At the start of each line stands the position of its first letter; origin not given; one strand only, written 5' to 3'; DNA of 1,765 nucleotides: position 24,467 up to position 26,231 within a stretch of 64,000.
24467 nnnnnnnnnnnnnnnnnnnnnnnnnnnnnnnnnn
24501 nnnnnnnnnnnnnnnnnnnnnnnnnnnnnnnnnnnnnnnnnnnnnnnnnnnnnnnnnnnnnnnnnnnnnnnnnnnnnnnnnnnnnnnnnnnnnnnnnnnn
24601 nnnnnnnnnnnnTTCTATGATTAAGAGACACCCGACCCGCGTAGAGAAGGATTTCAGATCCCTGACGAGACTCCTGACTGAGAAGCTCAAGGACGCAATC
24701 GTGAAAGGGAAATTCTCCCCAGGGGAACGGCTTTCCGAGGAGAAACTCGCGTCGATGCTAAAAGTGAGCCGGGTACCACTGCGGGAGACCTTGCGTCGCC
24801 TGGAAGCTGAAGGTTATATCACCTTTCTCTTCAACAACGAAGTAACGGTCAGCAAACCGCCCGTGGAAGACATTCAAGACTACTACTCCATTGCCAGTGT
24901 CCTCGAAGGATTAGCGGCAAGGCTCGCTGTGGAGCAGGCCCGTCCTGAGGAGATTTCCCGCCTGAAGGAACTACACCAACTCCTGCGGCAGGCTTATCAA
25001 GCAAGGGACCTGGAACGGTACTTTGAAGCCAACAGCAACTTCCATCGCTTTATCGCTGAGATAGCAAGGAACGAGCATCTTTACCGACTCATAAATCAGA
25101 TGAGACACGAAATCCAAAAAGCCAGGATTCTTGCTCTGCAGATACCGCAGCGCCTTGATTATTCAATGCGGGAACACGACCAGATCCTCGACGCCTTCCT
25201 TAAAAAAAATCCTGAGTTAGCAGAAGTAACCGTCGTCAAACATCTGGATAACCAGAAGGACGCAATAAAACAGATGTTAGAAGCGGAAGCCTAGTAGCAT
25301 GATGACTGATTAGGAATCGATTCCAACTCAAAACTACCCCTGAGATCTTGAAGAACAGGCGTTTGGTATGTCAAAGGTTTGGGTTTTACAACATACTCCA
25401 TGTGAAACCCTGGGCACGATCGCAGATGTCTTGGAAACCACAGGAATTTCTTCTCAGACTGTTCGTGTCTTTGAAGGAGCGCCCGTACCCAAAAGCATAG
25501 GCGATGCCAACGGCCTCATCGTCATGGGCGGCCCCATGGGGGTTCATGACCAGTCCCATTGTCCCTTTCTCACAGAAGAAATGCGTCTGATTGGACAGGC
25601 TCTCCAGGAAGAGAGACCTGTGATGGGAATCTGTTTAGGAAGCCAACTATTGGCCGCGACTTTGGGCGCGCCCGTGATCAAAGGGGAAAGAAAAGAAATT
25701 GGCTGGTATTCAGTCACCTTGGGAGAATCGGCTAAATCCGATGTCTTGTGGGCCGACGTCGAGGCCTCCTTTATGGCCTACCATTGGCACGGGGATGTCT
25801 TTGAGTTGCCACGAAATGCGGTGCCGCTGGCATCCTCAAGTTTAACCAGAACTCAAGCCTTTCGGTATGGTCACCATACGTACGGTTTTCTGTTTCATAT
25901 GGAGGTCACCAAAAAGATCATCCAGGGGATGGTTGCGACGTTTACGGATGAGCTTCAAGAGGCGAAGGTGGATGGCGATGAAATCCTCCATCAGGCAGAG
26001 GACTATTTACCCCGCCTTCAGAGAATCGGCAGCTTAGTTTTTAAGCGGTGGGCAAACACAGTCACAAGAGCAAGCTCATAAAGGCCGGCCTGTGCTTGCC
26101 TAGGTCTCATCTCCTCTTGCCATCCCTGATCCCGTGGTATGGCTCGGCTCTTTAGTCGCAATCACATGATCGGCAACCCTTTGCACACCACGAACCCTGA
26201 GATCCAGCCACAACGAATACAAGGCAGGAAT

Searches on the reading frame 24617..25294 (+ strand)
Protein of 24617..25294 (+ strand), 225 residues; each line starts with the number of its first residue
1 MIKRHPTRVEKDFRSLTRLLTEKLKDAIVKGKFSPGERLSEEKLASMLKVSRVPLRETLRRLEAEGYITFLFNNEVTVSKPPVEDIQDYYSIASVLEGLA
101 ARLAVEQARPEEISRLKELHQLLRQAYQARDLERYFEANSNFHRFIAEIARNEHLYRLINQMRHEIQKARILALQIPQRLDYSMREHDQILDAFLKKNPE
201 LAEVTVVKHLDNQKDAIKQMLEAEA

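Call 4: search_protein_families(library=pfam, proteins=[window:24617-25294:+], max_evalue=0.01)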
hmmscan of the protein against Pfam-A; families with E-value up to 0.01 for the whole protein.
window:24617-25294:+ (225 aa): 4 families
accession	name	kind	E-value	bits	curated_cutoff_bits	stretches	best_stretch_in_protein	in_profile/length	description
PF07729.17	FCD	-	1.3e-27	97.1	24.3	1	90-211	3-124/125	FCD domain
PF00392.27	GntR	-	4.8e-15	55.4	27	1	21-69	6-55/64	Bacterial regulatory proteins, gntR family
PF13545.12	HTH_Crp_2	-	5.1e-05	23.6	27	1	38-78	22-61/70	Crp-like helix-turn-helix domain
PF19225.6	Spo16_N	-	0.0053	17.2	27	0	153-199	32-79/118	Spo16 protein, N-terminal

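Call 5: search_protein_families(library=ncbifam, proteins=[window:24617-25294:+], max_evalue=0.01)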
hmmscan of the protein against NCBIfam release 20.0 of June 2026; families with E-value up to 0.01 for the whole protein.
window:24617-25294:+ (225 aa): 23 families
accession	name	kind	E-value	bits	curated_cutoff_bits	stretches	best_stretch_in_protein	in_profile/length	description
TIGR03338.1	phnR_burk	equivalog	1.3e-35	123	271.5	1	14-214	10-210/212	phosphonate utilization associated transcriptional regulator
NF003011.0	PRK03837.1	subfamily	3.9e-20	72.5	260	2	84-219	102-235/241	transcriptional regulator NanR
NF007001.0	PRK09464.1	equivalog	3.4e-15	56.4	330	1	16-213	11-228/254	pyruvate dehydrogenase complex transcriptional repressor PdhR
NF008504.0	PRK11414.1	equivalog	5.2e-15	55.8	225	1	14-165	10-161/221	GntR family transcriptional regulator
NF007741.0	PRK10421.1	equivalog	1.4e-13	50.9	311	2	94-225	106-241/262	transcriptional regulator LldR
NF008571.0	PRK11523.1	equivalog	9.2e-13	48.2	396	1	14-216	7-224/258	transcriptional regulator ExuR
NF007588.0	PRK10225.1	equivalog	2e-12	47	442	1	22-217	16-231/257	Uxu operon transcriptional regulator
NF008576.0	PRK11534.1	equivalog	2e-11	44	218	1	22-224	14-224/225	DNA-binding transcriptional regulator CsiR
NF052282.1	PLP_TF_PdxR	equivalog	1.2e-08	34.5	320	1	16-70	2-57/448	MocR-like pyridoxine biosynthesis transcription factor PdxR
NF007442.0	PRK09990.1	equivalog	3.7e-06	26.6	301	1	12-70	7-66/256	transcriptional regulator GlcC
TIGR03337.1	phnR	equivalog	1.4e-05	24.9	296.75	1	19-68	5-55/231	phosphonate utilization transcriptional regulator PhnR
NF003444.0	PRK04984.1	equivalog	3.5e-05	23.4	189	1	26-71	18-64/239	fatty acid metabolism transcriptional regulator FadR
TIGR02018.2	his_ut_repres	equivalog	4.1e-05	23.1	220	1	22-69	6-54/226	histidine utilization transcriptional repressor HutC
TIGR02812.1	fadR_gamma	equivalog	9.2e-05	22.2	249.2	1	26-70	17-62/235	fatty acid metabolism transcriptional regulator FadR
NF047563.1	modulin_PmtR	equivalog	0.00019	21.4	200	1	21-127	18-121/125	PSM export ABC transporter transcriptional regulator PmtR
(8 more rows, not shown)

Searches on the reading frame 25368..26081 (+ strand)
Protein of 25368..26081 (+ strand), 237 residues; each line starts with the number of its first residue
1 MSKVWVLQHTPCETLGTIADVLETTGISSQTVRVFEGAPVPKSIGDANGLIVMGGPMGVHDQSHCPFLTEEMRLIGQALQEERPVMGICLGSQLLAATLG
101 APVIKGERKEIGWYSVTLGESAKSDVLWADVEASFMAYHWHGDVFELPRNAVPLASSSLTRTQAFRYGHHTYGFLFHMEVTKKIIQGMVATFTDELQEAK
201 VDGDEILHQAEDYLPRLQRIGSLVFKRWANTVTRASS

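Call 4: search_protein_families(library=pfam, proteins=[window:25368-26081:+], max_evalue=0.01)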
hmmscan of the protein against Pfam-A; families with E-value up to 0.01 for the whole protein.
window:25368-26081:+ (237 aa): 2 families
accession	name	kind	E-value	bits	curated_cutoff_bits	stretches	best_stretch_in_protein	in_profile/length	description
PF00117.34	GATase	-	3.4e-17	63.2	22.8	1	18-183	13-176/190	Glutamine amidotransferase class-I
PF07722.19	Peptidase_C26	-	0.0001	22.6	20.5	1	71-100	94-123/219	Peptidase C26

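Call 5: search_protein_families(library=ncbifam, proteins=[window:25368-26081:+], max_evalue=0.01)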
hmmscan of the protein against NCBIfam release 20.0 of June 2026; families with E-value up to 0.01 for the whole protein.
window:25368-26081:+ (237 aa): 17 families
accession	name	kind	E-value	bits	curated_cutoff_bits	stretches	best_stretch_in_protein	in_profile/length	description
NF005458.0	PRK07053.1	equivalog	2.8e-57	193.8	250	1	1-232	2-232/234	glutamine amidotransferase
NF005072.0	PRK06490.1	equivalog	2.6e-42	144.5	339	1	3-198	15-205/251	glutamine amidotransferase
NF006098.0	PRK08250.1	equivalog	3.6e-37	128.2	301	1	4-200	3-202/239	glutamine amidotransferase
NF006562.0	PRK09065.1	equivalog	3.9e-29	101.9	205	1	18-212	29-222/242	glutamine amidotransferase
NF005743.0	PRK07567.1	equivalog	7.4e-22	77.8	264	1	19-193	21-205/245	glutamine amidotransferase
TIGR00888.1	guaA_Nterm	equivalog_domain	2.6e-17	62.8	172.15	1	46-183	41-170/188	glutamine-hydrolyzing GMP synthase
NF001975.0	PRK00758.1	equivalog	9.4e-16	57.9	198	1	41-182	37-167/185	GMP synthase subunit A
NF000848.1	PRK00074.1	equivalog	2.9e-13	49.3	400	1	47-183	42-173/512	glutamine-hydrolyzing GMP synthase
NF004212.0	PRK05665.1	equivalog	3.1e-08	33.6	309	1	73-214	82-216/241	amidotransferase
TIGR01368.1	CPSaseIIsmall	equivalog_domain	4.4e-05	22.6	307.35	1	68-105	232-269/361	glutamine-hydrolyzing carbamoyl-phosphate synthase small subunit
NF045546.1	GCDPHdlase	equivalog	0.00012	22.2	250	1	71-185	82-186/198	gamma-glutamyl-CDP-amidate hydrolase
TIGR01855.1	IMP_synth_hisH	equivalog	0.00019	21.3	105.4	1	58-97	46-86/198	imidazole glycerol phosphate synthase subunit HisH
NF009475.0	PRK12838.1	equivalog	0.00021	20.3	221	1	68-105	226-263/359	carbamoyl phosphate synthase small subunit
NF011201.0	PRK14607.1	equivalog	0.00037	19.3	670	1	77-180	68-172/534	bifunctional anthranilate synthase component II/anthranilate phosphoribosyltransferase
NF005799.0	PRK07649.1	equivalog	0.0011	18.6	327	1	81-145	71-132/195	aminodeoxychorismate/anthranilate synthase component II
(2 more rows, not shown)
